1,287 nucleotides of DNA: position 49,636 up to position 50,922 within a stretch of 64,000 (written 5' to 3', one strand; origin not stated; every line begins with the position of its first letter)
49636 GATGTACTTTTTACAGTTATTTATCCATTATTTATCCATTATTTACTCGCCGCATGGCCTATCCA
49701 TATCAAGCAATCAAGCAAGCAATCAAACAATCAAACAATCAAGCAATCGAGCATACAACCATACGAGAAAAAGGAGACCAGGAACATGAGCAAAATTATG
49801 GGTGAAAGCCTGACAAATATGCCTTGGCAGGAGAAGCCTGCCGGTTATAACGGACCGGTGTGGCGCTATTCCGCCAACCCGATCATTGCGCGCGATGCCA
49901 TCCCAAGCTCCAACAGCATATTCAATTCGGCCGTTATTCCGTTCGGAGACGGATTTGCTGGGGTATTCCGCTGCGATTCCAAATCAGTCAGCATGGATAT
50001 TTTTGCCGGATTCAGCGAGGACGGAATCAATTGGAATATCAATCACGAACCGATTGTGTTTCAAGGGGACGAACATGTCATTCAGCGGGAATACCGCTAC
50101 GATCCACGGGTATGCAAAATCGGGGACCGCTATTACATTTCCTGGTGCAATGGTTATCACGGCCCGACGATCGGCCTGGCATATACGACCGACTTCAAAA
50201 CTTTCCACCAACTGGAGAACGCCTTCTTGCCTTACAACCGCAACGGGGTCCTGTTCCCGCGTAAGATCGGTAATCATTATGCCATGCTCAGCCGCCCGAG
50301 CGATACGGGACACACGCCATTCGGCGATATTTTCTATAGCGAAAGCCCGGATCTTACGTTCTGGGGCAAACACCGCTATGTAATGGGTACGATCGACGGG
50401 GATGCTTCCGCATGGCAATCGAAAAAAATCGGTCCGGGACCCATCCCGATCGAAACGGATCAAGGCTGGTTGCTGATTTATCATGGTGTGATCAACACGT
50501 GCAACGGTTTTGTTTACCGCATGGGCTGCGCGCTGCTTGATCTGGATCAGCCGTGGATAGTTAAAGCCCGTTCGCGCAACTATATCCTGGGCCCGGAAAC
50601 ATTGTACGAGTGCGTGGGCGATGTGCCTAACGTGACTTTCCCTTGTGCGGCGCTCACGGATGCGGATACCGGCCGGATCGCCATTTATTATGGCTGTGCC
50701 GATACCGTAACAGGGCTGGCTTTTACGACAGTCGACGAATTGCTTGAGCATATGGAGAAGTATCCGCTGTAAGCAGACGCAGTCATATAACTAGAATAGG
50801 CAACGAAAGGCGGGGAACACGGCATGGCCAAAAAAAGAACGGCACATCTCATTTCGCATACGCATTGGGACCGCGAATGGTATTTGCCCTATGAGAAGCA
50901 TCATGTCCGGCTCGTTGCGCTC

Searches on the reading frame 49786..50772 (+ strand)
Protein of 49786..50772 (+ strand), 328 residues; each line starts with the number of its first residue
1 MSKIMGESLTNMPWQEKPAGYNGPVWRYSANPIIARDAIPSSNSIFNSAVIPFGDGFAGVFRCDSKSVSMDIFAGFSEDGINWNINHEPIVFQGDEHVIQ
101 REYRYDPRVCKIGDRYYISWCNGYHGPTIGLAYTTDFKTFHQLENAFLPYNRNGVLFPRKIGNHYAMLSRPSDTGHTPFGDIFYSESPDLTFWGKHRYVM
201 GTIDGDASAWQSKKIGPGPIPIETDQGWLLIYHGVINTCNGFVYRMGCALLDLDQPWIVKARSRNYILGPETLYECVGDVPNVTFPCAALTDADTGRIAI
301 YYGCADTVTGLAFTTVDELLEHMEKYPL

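Call 63: find_homologous_proteins(query=window:49786-50772:+, max_evalue=1e-80)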
Query window:49786-50772:+ (328 aa): 7939 proteins with E <= 1e-80 among 8000 candidates; the best 120 are listed.
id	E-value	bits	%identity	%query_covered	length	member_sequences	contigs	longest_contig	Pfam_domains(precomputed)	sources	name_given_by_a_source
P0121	2.8e-214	729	90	100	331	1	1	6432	PF04041.20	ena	-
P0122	2.9e-214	729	90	100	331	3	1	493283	PF04041.20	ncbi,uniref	ncbi:glycoside hydrolase family 130 protein [Paenibacillus sp. A14]|uniref:glycoside hydrolase famil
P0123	4.3e-211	718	89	100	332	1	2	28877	PF04041.20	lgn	-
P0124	7.5e-211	717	89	100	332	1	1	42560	PF04041.20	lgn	-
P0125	8.8e-211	717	89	100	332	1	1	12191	PF04041.20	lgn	-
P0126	8.9e-211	717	89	100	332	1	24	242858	PF04041.20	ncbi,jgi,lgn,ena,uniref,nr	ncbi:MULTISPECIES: glycoside hydrolase family 130 protein [Paenibacillus]|jgi:beta-1,4-mannooligosac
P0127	9.3e-211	717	89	100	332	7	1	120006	PF04041.20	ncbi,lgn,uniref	ncbi:glycoside hydrolase family 130 protein [Paenibacillus sp. CN-4]|uniref:glycoside hydrolase fami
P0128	1.4e-210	717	89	100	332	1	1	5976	PF04041.20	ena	-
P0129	2.8e-210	716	89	100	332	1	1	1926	PF04041.20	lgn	-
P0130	4.1e-210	715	88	100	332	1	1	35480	PF04041.20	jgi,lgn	jgi:beta-1,4-mannooligosaccharide/beta-1,4-mannosyl-N-acetylglucosamine phosphorylase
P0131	4.5e-210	715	89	100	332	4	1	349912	PF04041.20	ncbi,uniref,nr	ncbi:glycoside hydrolase family 130 protein [Paenibacillus sp. P46E]|uniref:glycoside hydrolase fami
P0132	5.0e-210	715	89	100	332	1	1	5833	PF04041.20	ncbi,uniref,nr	ncbi:glycoside hydrolase family 130 protein [Paenibacillus sp. P46E]|uniref:glycoside hydrolase fami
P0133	5.9e-210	714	89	100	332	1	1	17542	PF04041.20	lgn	-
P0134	7.4e-210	714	89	100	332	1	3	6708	PF04041.20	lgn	-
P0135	7.9e-210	714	88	100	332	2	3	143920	PF04041.20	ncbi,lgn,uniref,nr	ncbi:glycoside hydrolase family 130 protein [Paenibacillus phocaensis]|uniref:glycoside hydrolase fa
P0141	8.7e-209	711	88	100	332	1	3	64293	PF04041.20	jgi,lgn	jgi:beta-1,4-mannooligosaccharide/beta-1,4-mannosyl-N-acetylglucosamine phosphorylase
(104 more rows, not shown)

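Call 64: find_encoding_contigs(protein=P0122, flank=2500, max_places=1)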
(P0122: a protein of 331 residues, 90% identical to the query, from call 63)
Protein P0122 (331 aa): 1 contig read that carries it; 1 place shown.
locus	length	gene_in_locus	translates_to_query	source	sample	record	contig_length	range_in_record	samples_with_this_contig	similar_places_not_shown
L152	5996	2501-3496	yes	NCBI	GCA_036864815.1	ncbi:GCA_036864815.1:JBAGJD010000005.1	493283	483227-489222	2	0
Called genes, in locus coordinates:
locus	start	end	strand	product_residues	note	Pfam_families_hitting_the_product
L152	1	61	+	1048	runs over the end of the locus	PF01074:Glyco_hydro_38N, PF09261:Alpha-mann_mid, PF07748:Glyco_hydro_38C, PF17677:Glyco_hydro38C2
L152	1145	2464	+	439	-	PF06824:Glyco_hydro_125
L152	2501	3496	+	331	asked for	PF04041:Glyco_hydro_130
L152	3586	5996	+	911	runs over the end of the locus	PF01074:Glyco_hydro_38N, PF09261:Alpha-mann_mid, PF18438:Glyco_hydro_38, PF07748:Glyco_hydro_38C, PF17677:Glyco_hydro38C2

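Call 65: find_encoding_contigs(protein=P0141, flank=2500, max_places=2)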
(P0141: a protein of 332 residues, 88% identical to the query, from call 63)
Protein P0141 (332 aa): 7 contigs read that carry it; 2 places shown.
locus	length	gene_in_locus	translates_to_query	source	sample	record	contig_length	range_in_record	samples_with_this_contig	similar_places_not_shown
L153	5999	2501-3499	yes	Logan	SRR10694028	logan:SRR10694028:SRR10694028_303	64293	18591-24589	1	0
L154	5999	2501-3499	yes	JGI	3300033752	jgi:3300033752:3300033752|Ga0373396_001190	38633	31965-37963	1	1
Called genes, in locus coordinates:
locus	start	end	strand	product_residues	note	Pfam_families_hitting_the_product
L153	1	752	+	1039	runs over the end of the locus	PF22907:Ams1-like_1st (weak), PF01074:Glyco_hydro_38N, PF09261:Alpha-mann_mid, PF07748:Glyco_hydro_38C, PF17677:Glyco_hydro38C2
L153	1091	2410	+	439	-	PF06824:Glyco_hydro_125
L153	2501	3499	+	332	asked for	PF04041:Glyco_hydro_130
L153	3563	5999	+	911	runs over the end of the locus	PF01074:Glyco_hydro_38N, PF09261:Alpha-mann_mid, PF18438:Glyco_hydro_38, PF07748:Glyco_hydro_38C, PF17677:Glyco_hydro38C2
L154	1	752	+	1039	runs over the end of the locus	PF22907:Ams1-like_1st (weak), PF01074:Glyco_hydro_38N, PF09261:Alpha-mann_mid, PF07748:Glyco_hydro_38C, PF17677:Glyco_hydro38C2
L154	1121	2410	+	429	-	PF06824:Glyco_hydro_125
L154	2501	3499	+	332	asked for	PF04041:Glyco_hydro_130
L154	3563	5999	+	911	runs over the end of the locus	PF01074:Glyco_hydro_38N, PF09261:Alpha-mann_mid, PF18438:Glyco_hydro_38, PF07748:Glyco_hydro_38C, PF17677:Glyco_hydro38C2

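Call 66: find_encoding_contigs(protein=P0126, flank=2500, max_places=4)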
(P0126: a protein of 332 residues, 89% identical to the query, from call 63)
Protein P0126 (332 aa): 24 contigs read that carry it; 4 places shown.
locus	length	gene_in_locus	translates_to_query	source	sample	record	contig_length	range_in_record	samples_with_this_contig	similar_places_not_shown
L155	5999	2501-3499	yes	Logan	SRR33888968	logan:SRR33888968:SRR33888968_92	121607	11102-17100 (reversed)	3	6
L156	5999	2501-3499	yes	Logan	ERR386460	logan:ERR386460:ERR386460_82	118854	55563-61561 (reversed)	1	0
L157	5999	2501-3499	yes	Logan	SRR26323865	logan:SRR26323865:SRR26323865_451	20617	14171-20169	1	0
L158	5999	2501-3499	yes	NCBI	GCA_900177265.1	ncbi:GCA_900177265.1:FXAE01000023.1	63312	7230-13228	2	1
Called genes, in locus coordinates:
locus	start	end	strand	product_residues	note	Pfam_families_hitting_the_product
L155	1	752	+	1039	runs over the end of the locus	PF22907:Ams1-like_1st (weak), PF01074:Glyco_hydro_38N, PF09261:Alpha-mann_mid, PF07748:Glyco_hydro_38C, PF17677:Glyco_hydro38C2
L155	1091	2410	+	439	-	PF06824:Glyco_hydro_125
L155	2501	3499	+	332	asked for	PF04041:Glyco_hydro_130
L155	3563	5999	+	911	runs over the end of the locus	PF01074:Glyco_hydro_38N, PF09261:Alpha-mann_mid, PF18438:Glyco_hydro_38, PF07748:Glyco_hydro_38C, PF17677:Glyco_hydro38C2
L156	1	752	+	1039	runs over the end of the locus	PF22907:Ams1-like_1st (weak), PF01074:Glyco_hydro_38N, PF09261:Alpha-mann_mid, PF07748:Glyco_hydro_38C, PF17677:Glyco_hydro38C2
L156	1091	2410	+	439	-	PF06824:Glyco_hydro_125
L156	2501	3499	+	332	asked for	PF04041:Glyco_hydro_130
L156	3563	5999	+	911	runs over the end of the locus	PF01074:Glyco_hydro_38N, PF09261:Alpha-mann_mid, PF18438:Glyco_hydro_38, PF07748:Glyco_hydro_38C, PF17677:Glyco_hydro38C2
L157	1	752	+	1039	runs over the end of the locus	PF22907:Ams1-like_1st (weak), PF01074:Glyco_hydro_38N, PF09261:Alpha-mann_mid, PF07748:Glyco_hydro_38C, PF17677:Glyco_hydro38C2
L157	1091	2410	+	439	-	PF06824:Glyco_hydro_125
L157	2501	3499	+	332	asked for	PF04041:Glyco_hydro_130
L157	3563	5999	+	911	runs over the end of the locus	PF01074:Glyco_hydro_38N, PF09261:Alpha-mann_mid, PF18438:Glyco_hydro_38, PF07748:Glyco_hydro_38C, PF17677:Glyco_hydro38C2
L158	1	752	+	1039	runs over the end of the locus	PF22907:Ams1-like_1st (weak), PF01074:Glyco_hydro_38N, PF09261:Alpha-mann_mid, PF07748:Glyco_hydro_38C, PF17677:Glyco_hydro38C2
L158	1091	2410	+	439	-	PF06824:Glyco_hydro_125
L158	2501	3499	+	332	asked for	PF04041:Glyco_hydro_130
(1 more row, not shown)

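Call 87: search_protein_families(library=ncbifam, proteins=[window:49786-50772:+], max_evalue=1e-10)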
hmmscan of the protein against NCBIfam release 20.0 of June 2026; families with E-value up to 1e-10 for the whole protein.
window:49786-50772:+ (328 aa): 2 families
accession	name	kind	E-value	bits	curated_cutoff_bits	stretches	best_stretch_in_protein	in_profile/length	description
NF050092.1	BtaManbiosPhlase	equivalog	2.1e-52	178.2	550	1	76-323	113-350/351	BtaManbiosPhlase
NF052550.1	BManbPhaseBMBP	equivalog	3e-42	145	450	1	71-318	59-293/296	beta-1,2-mannobiose phosphorylase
